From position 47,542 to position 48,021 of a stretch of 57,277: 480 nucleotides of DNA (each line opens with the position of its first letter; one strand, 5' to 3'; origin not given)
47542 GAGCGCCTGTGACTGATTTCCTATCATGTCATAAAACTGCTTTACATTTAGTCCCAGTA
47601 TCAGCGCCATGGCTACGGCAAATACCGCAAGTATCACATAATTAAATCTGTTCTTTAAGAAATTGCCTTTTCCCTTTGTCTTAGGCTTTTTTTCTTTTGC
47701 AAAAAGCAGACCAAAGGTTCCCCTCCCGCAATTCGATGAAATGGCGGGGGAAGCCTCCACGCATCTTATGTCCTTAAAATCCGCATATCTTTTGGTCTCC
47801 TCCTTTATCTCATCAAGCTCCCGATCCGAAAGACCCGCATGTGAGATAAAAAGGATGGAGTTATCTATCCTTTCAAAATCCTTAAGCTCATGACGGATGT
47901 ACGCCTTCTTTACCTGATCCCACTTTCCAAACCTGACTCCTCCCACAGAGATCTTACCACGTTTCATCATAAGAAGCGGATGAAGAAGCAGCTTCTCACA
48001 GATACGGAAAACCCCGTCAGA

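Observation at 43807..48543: DegV (fatty-acid-binding family) domain fused to the N-terminus of a double-Cache hybrid histidine kinase with Hpt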

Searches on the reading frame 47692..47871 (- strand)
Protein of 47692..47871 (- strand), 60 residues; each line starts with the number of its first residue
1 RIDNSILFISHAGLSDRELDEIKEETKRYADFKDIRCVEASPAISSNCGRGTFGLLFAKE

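Call 81: search_solved_structures(query=window:47692-47871:-, max_evalue=10, show_alignments=5)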
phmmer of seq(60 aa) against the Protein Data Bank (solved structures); distinct sequences matched with E-value up to 10: 6.
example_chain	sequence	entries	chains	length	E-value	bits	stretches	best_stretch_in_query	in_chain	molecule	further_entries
6tjg_A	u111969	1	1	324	1.1e-06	31.8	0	12-46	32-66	Cake8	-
6tjf_A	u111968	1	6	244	7.3e-05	26.2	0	12-46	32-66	Cake6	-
6tje_A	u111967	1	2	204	0.00074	23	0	12-46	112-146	Cake5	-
6tjd_A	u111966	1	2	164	0.0092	19.6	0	12-46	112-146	Cake4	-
6tjc_A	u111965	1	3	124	0.15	15.8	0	12-46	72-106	Cake3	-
8z4f_B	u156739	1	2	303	1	13.2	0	5-35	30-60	Pseudomurein endosiopeptidase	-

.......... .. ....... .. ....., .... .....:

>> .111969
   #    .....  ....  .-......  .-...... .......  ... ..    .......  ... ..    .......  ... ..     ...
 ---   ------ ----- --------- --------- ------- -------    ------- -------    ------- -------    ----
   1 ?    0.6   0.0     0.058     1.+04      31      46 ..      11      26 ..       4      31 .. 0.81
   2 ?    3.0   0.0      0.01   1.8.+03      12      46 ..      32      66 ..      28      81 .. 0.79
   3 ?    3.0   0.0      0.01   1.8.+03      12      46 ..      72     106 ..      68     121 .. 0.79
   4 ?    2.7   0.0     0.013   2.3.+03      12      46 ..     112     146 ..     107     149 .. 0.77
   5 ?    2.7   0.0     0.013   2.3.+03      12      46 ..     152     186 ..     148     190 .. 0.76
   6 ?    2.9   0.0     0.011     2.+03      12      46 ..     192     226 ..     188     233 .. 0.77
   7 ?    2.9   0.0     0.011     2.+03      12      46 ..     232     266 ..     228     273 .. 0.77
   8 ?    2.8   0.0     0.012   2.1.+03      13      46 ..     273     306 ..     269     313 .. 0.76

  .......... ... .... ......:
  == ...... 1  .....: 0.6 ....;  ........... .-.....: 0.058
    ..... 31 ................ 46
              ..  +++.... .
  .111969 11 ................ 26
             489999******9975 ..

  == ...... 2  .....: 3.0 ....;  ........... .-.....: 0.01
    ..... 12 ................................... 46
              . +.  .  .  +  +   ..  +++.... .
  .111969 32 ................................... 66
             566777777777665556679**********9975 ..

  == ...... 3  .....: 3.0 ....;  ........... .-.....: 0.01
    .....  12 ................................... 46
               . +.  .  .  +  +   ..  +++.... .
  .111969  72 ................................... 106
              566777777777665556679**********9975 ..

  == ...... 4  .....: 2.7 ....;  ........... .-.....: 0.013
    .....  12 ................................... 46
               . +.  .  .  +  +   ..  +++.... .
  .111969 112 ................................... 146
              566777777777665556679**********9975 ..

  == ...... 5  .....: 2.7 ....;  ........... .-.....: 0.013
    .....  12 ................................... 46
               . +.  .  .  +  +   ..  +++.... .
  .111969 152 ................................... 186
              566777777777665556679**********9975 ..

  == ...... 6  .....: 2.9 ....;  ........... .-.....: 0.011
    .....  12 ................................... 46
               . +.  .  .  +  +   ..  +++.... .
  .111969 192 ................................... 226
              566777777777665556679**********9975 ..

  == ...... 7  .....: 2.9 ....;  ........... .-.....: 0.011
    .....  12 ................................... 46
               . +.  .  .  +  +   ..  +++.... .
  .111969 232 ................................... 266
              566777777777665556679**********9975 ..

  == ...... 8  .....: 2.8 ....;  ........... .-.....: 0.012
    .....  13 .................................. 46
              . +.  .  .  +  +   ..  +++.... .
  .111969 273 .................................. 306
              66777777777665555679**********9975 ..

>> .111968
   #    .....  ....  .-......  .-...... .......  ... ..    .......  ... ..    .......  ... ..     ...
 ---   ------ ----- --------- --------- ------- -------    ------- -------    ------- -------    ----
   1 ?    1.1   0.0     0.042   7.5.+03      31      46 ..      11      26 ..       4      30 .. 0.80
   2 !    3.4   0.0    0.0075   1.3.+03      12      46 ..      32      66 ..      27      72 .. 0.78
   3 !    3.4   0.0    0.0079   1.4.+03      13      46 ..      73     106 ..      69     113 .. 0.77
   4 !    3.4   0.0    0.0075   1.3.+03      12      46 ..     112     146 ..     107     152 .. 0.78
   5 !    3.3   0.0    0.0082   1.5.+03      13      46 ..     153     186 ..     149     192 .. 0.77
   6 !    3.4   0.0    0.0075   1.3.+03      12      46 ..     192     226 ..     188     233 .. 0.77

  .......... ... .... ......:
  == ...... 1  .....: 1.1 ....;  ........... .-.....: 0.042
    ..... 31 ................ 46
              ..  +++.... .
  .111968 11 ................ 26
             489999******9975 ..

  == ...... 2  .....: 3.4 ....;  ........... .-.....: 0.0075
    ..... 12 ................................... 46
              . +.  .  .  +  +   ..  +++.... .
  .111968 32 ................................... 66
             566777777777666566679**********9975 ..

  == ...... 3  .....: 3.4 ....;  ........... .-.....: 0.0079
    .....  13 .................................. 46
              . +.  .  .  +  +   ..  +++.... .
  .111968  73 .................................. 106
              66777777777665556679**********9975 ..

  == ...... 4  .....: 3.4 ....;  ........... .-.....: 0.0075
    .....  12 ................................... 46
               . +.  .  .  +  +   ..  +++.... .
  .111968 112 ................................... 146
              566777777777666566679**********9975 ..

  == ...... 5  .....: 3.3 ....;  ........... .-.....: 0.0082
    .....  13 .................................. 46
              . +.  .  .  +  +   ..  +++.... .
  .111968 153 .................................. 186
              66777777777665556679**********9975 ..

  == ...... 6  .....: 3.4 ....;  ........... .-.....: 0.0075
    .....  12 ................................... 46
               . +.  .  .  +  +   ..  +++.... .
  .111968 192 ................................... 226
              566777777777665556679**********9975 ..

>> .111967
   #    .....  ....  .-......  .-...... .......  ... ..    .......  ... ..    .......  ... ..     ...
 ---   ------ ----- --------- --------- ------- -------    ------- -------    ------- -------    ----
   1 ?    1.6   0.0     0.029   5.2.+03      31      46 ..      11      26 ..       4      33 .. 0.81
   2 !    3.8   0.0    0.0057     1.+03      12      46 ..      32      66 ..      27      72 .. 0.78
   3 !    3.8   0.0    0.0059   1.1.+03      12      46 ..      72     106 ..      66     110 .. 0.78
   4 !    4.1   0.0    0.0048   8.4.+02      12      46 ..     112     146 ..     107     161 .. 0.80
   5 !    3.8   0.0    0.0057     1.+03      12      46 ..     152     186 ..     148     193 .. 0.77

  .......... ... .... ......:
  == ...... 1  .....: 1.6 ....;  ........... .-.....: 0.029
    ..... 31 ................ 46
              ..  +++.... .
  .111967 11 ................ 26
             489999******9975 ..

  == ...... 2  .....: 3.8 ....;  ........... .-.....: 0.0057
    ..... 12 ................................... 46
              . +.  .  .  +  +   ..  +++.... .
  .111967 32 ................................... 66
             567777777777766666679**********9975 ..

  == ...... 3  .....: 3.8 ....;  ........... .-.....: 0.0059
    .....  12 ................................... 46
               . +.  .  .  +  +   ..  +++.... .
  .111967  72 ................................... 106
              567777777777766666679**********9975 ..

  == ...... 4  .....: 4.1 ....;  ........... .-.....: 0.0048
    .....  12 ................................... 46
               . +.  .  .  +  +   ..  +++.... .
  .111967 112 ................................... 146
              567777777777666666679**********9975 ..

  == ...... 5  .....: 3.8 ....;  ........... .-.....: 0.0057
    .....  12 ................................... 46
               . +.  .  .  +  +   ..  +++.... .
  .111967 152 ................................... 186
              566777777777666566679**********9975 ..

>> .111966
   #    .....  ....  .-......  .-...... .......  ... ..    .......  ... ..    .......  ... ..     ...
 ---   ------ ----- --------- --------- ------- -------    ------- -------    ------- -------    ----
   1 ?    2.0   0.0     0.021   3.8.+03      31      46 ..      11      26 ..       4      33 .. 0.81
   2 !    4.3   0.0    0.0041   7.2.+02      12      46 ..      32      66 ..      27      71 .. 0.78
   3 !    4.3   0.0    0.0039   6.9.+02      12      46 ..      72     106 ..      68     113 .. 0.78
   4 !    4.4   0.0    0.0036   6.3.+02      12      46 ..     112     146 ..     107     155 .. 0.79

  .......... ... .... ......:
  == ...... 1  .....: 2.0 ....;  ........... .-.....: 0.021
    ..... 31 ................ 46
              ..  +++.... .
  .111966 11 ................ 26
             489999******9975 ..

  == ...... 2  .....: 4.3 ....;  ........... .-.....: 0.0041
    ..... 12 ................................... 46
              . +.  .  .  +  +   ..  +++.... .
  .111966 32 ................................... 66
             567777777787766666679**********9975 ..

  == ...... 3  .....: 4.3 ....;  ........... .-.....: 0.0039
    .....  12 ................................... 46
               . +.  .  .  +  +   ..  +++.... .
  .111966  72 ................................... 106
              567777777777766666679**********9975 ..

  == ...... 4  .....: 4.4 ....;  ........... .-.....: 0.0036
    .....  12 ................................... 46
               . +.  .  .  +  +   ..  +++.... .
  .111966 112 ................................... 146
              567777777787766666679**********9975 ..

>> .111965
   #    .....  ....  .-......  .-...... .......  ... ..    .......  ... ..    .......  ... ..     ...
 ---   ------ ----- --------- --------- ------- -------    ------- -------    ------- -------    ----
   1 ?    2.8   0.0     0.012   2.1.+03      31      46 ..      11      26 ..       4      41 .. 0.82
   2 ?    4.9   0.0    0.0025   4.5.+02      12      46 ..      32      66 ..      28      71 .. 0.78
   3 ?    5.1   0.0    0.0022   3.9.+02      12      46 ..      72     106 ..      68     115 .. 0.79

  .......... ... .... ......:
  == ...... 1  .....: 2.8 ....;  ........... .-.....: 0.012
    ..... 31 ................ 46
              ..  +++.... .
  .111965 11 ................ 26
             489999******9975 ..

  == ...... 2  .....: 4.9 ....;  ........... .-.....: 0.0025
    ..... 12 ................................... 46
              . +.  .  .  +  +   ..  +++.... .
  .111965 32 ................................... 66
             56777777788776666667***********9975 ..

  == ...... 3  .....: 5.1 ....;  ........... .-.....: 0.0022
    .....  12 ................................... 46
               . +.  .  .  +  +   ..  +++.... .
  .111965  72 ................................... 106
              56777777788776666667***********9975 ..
